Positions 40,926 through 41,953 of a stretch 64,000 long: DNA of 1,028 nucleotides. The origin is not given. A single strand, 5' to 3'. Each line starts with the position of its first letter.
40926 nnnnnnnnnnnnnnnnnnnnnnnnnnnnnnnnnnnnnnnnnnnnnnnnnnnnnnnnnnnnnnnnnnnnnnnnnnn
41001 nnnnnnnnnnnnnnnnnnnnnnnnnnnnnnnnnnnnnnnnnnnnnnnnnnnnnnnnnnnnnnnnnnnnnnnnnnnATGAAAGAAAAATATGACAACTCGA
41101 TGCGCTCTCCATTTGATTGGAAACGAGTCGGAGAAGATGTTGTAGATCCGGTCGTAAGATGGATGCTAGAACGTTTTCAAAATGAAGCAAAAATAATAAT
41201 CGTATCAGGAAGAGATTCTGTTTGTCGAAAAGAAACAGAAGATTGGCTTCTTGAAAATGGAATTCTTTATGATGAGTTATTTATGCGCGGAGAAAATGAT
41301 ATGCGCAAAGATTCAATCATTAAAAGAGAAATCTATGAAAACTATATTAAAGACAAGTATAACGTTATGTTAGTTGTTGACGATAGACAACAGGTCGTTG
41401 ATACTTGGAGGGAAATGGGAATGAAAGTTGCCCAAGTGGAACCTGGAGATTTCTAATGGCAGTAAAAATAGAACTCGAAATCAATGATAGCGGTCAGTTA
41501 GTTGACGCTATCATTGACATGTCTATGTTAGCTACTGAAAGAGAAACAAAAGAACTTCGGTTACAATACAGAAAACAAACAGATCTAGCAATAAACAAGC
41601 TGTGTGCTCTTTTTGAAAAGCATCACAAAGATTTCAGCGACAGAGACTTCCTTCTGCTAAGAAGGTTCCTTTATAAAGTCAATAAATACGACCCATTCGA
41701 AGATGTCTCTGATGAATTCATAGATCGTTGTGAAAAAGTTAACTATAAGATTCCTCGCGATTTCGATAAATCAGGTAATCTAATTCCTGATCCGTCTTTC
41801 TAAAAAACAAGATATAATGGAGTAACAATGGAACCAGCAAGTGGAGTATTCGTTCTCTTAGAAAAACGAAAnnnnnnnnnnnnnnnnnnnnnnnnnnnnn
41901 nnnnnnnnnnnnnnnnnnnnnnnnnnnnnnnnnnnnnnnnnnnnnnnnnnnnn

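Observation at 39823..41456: Pnk gene interrupted exactly at the HAD motif by an HNH endonuclease ORF (intron or HEG-mediated gene fission)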

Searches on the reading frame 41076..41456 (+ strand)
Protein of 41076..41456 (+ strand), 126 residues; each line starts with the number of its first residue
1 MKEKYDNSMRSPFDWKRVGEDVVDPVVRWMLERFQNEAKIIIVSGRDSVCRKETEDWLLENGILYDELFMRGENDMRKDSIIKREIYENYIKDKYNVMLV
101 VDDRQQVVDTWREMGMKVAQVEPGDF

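Call 3: search_protein_families(library=pfam, proteins=[window:41076-41456:+], max_evalue=0.1)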
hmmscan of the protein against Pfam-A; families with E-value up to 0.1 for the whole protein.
window:41076-41456:+ (126 aa): 3 families
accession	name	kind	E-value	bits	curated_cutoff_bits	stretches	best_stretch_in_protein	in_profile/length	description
PF25109.1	HAD_PNKP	-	3.2e-40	138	27.6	1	7-126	15-143/143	Polynucleotide kinase PNKP phosphatase domain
PF03767.20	Acid_phosphat_B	-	7.5e-05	22.8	27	1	23-103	122-204/230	HAD superfamily, subfamily IIIB (Acid phosphatase)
PF24694.1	LNS2_PITM1-3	-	0.048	14.1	27.7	1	36-94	36-93/124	PITM 1-3, LNS2 domain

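Call 5: search_protein_families(library=phrogs, proteins=[window:41076-41456:+], max_evalue=0.01)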
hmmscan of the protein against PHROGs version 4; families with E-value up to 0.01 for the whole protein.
window:41076-41456:+ (126 aa): 5 families
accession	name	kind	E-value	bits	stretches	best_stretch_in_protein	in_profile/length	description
phrog_505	-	other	1.4e-46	160.3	1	7-126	175-295/295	polynucleotide kinase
phrog_415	-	other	5.6e-28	99.1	1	12-124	55-167/218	polynucleotide kinase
phrog_1818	-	unknown function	0.002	18.9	1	18-110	33-126/161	-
phrog_3970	-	other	0.0028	18.4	1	30-109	135-215/231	polynucleotide kinase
phrog_5387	-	unknown function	0.0037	18.5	1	19-104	35-118/137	-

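Call 22: search_protein_families(library=ncbifam, proteins=[window:41076-41456:+], max_evalue=0.1)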
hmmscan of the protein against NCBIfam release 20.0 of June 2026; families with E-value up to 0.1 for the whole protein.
window:41076-41456:+ (126 aa): 1 family
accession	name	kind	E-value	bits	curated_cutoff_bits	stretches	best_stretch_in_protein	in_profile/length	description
TIGR01675.1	plant-AP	equivalog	0.00014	21.2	264.3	1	34-104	133-205/229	plant acid phosphatase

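Call 58: search_protein_representatives(protein=window:41076-41456:+)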
Query: 126 residues. Proteins with E-value up to 0.001 (for the whole library): 7846; up to 1e-10: 4031; up to 1e-30: 45. The best 150 are listed.
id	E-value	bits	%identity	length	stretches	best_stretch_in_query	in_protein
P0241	1.5e-40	154.1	61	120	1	10-126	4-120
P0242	3.3e-38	146.6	60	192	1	10-126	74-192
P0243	2.8e-36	140.4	61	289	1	8-126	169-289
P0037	3.7e-36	140.0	55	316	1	6-126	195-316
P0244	3.8e-36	139.9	57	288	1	5-126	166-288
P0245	5.7e-36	139.4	54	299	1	9-126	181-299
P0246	9.7e-36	138.6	58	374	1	9-126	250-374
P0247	1.3e-35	138.2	57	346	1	7-126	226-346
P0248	3.9e-35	136.6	55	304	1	6-126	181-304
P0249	4.4e-35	136.5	56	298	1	8-126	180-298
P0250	1.8e-34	134.5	62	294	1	10-126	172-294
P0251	2.4e-34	134.1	55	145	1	9-126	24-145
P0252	2.4e-34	134.1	55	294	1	9-126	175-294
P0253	8.1e-34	132.4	54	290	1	8-126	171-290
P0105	9.5e-34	132.2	57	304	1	9-126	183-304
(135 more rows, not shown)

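Call 60: find_encoding_contigs(protein=P0241, flank=4000, max_places=4)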
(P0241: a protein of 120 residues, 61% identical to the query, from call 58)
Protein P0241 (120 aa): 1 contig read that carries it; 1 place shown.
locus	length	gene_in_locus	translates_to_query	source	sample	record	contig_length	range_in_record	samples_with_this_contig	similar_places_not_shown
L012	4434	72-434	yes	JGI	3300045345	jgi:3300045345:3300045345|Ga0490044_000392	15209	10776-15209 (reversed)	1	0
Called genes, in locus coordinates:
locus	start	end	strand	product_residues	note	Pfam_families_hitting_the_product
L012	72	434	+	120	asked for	PF25109:HAD_PNKP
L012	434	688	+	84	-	-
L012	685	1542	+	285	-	-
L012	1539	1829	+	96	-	-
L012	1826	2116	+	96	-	-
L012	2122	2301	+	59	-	-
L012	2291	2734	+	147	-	-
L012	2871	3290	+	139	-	PF20274:cREC_REC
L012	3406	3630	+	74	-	-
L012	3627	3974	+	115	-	-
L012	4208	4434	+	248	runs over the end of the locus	PF04446:Thg1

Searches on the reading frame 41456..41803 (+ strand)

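Call 3: search_protein_families(library=pfam, proteins=[window:41456-41803:+], max_evalue=0.1)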
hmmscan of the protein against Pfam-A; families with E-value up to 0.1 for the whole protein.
window:41456-41803:+ (115 aa): 1 family
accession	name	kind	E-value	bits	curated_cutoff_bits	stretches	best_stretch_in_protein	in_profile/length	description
PF01133.22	ER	-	0.018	15.6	25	0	4-35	48-79/98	Enhancer of rudimentary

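Call 5: search_protein_families(library=phrogs, proteins=[window:41456-41803:+], max_evalue=0.01)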
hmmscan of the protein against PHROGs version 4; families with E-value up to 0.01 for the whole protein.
window:41456-41803:+ (115 aa): 0 families
